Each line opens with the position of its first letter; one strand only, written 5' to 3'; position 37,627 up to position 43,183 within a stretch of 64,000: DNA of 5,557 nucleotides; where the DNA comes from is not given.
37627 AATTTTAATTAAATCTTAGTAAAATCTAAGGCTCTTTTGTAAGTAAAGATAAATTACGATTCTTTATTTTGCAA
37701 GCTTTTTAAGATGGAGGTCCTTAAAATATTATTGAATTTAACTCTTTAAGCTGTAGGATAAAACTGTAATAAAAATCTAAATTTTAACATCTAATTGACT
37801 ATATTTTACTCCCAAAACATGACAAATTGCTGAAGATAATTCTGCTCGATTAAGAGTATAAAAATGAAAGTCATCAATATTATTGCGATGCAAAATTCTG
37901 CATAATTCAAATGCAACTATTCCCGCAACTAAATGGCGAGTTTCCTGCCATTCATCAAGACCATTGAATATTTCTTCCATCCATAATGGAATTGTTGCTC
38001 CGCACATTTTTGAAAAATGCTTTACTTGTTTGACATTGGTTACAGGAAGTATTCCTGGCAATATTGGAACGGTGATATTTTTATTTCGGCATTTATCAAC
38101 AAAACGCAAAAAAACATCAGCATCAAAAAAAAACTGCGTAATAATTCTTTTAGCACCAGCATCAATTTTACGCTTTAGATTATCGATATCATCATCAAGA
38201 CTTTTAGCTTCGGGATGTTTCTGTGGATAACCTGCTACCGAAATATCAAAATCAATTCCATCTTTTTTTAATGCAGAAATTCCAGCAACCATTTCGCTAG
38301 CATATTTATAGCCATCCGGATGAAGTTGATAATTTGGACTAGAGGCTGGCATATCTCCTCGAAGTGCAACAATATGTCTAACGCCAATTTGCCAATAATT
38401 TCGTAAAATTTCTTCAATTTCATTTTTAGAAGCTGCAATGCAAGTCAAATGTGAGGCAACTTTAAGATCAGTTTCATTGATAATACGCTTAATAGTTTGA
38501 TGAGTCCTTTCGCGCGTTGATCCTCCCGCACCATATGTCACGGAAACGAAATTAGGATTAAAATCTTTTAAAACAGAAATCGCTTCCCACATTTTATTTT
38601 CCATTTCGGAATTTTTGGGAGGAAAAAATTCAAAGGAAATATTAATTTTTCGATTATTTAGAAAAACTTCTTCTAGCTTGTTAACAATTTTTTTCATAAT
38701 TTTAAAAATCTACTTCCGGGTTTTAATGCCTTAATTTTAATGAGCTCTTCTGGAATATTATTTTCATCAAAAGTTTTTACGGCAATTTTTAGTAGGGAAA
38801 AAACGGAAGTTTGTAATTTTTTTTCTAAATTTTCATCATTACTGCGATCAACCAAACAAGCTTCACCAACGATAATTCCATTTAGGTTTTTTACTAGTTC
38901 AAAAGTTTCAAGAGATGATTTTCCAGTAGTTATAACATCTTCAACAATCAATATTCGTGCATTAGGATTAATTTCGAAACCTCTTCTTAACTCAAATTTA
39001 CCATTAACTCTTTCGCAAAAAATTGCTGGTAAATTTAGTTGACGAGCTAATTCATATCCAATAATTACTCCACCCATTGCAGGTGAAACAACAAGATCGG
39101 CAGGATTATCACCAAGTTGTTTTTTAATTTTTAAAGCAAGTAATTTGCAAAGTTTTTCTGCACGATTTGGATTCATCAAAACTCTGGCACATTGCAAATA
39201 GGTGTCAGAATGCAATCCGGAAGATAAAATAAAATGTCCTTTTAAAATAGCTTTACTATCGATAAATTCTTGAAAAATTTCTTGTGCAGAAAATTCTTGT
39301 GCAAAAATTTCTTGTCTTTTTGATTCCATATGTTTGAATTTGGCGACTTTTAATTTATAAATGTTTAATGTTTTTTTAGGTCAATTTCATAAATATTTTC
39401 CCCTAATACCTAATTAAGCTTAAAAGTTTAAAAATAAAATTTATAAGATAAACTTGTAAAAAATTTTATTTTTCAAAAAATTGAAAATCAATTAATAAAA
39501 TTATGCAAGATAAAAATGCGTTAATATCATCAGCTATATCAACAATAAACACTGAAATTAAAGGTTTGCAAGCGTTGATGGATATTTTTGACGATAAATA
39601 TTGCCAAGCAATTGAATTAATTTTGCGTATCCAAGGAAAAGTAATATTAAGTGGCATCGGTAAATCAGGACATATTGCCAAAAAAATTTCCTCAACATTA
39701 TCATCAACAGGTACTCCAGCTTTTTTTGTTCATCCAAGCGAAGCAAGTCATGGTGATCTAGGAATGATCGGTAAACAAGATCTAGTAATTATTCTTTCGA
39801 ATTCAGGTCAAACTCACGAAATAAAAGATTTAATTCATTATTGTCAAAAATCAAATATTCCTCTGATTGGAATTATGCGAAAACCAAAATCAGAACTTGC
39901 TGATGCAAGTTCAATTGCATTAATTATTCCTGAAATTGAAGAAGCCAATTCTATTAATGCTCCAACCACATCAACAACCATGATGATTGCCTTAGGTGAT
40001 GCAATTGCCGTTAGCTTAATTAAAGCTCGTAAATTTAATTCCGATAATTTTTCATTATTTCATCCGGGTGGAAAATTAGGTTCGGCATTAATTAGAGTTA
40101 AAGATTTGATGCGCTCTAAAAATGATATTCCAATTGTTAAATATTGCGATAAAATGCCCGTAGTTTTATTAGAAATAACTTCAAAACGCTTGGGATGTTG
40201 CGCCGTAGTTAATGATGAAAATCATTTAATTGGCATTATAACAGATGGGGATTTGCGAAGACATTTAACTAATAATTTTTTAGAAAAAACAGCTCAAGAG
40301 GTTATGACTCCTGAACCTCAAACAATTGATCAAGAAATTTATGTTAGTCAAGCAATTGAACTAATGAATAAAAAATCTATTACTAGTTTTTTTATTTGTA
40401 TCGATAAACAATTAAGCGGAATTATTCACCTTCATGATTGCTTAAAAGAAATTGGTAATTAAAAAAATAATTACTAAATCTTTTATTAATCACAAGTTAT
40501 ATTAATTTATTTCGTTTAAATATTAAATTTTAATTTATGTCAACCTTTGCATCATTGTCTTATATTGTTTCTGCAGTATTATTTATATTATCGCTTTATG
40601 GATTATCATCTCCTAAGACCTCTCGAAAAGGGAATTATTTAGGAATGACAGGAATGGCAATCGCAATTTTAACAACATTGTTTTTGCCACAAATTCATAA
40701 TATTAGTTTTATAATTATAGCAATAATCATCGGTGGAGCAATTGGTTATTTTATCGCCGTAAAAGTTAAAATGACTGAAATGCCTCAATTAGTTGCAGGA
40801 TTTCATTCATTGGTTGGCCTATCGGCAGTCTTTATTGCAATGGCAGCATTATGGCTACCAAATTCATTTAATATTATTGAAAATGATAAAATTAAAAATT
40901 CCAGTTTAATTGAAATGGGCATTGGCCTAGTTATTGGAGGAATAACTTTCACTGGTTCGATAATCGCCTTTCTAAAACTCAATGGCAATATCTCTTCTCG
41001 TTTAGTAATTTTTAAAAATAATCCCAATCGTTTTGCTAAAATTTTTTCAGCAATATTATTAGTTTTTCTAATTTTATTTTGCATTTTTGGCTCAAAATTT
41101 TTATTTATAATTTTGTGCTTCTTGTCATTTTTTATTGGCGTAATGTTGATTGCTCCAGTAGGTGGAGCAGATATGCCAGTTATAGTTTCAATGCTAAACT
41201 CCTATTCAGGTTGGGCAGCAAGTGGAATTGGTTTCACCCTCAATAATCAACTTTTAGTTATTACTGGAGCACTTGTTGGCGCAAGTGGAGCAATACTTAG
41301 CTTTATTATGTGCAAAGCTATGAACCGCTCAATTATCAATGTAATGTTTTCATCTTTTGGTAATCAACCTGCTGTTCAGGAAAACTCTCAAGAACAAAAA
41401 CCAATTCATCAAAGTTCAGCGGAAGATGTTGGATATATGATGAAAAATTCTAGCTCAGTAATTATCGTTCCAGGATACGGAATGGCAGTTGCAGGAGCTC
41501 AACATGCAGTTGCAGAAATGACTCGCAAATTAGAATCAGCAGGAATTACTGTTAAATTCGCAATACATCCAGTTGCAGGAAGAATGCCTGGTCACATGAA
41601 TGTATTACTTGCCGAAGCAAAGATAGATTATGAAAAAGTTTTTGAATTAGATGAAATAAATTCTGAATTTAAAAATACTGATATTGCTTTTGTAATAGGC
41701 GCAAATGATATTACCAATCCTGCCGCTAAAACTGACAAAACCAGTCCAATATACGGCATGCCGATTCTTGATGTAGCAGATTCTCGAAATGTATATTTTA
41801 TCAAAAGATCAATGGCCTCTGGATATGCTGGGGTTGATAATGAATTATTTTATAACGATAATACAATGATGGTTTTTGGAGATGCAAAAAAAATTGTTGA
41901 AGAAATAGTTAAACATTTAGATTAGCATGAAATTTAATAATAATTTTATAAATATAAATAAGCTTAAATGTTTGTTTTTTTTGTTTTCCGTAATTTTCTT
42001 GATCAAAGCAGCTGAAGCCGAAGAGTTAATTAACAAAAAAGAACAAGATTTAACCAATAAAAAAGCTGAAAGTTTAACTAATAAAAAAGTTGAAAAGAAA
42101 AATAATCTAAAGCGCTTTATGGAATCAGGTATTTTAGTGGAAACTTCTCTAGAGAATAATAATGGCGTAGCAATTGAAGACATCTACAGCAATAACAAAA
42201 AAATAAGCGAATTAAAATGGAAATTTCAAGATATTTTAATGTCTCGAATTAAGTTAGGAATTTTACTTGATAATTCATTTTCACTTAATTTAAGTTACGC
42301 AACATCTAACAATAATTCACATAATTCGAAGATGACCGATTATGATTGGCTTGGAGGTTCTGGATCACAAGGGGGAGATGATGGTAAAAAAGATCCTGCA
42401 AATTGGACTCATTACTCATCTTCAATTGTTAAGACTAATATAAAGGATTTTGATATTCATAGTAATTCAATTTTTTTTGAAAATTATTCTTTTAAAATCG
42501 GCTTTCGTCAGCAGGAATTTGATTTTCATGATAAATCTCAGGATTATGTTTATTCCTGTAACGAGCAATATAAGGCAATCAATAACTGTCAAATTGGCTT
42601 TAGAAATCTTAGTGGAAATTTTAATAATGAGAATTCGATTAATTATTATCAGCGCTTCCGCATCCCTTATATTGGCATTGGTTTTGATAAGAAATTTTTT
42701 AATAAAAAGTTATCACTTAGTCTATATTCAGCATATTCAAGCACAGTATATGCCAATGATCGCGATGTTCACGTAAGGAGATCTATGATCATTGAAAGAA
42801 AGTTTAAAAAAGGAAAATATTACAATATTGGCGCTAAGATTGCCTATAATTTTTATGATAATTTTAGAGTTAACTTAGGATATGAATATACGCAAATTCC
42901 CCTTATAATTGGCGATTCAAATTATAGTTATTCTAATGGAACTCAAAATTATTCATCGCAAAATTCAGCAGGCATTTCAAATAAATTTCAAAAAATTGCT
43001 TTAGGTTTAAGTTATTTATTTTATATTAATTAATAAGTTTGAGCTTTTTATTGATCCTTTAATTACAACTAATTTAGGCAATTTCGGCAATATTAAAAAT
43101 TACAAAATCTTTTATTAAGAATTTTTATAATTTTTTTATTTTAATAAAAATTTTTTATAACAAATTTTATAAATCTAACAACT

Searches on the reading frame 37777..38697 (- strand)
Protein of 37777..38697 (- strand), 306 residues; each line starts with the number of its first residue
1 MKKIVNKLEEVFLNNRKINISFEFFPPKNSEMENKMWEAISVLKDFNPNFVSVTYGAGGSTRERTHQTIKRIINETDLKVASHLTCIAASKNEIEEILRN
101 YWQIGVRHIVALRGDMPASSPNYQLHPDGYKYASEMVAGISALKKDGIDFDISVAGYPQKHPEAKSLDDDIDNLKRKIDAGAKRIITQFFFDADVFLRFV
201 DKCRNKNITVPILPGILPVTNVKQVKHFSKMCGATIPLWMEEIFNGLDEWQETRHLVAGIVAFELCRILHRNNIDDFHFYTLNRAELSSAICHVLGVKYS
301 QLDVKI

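Call 22: search_protein_families(library=pfam, proteins=[window:37777-38697:-], max_evalue=0.00001)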
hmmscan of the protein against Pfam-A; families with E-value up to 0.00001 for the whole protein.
window:37777-38697:- (306 aa): 1 family
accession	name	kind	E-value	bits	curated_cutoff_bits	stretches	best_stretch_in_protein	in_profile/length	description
PF02219.23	MTHFR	-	1.4e-95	320.4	24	1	13-296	6-287/287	Methylenetetrahydrofolate reductase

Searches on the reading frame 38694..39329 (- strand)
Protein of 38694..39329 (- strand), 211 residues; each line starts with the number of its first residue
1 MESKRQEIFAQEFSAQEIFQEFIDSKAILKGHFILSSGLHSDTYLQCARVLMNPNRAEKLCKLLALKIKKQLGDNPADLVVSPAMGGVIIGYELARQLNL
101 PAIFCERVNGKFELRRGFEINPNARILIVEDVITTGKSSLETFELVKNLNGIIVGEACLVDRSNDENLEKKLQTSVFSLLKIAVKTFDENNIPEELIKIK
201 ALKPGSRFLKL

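Call 22: search_protein_families(library=pfam, proteins=[window:38694-39329:-], max_evalue=0.00001)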
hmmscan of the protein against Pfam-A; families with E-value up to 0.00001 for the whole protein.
window:38694-39329:- (211 aa): 1 family
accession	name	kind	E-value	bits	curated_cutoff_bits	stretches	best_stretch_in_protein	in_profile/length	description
PF00156.33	Pribosyltran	-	9.8e-14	51.4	26.3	1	57-183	11-149/158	Phosphoribosyl transferase domain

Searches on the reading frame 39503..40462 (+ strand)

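Call 22: search_protein_families(library=pfam, proteins=[window:39503-40462:+], max_evalue=0.00001)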
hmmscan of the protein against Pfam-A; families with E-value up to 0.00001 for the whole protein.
window:39503-40462:+ (319 aa): 2 families
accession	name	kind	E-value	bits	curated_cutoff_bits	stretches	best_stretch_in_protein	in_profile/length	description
PF01380.27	SIS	-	4.6e-25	88.4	25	1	41-170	2-130/131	SIS domain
PF00571.33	CBS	-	1.8e-16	60.6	24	1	265-317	2-55/57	CBS domain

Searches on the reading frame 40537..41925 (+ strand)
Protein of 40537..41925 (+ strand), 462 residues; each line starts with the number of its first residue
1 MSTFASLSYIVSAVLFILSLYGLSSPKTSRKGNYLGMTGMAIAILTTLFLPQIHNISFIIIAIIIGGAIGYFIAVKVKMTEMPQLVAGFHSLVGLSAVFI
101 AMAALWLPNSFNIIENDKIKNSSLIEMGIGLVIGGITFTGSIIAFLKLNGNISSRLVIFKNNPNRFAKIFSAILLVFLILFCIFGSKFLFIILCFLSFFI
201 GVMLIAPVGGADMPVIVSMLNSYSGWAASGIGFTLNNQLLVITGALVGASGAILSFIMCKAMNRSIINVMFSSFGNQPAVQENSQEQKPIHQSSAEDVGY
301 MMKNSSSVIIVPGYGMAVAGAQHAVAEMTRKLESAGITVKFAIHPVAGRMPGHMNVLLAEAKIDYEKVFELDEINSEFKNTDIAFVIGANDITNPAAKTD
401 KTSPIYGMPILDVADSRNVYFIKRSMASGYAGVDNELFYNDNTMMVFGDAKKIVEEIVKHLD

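Call 22: search_protein_families(library=pfam, proteins=[window:40537-41925:+], max_evalue=0.00001)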
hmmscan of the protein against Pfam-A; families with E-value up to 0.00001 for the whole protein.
window:40537-41925:+ (462 aa): 1 family
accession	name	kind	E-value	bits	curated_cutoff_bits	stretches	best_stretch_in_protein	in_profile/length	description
PF02233.22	PNTB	-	7.2e-188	625.6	31.7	1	7-459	3-455/456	NAD(P) transhydrogenase beta subunit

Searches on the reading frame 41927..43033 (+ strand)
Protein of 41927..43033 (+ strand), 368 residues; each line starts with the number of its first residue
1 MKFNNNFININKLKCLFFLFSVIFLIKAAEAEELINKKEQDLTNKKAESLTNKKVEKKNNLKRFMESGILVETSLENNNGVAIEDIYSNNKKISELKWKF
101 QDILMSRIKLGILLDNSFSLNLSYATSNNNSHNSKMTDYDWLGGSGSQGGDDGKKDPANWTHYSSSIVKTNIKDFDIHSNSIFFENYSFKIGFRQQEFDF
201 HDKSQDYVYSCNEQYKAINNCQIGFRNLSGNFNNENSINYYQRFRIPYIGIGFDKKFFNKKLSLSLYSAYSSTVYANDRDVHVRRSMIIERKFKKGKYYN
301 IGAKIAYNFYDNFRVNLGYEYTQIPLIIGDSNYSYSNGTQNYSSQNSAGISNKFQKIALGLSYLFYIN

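Call 22: search_protein_families(library=pfam, proteins=[window:41927-43033:+], max_evalue=0.00001)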
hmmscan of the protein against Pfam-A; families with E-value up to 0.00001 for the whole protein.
window:41927-43033:+ (368 aa): 1 family
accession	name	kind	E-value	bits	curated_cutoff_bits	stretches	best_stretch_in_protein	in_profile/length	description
PF01278.26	Omptin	-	7.8e-30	104.4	22.6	1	69-365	5-283/283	Omptin family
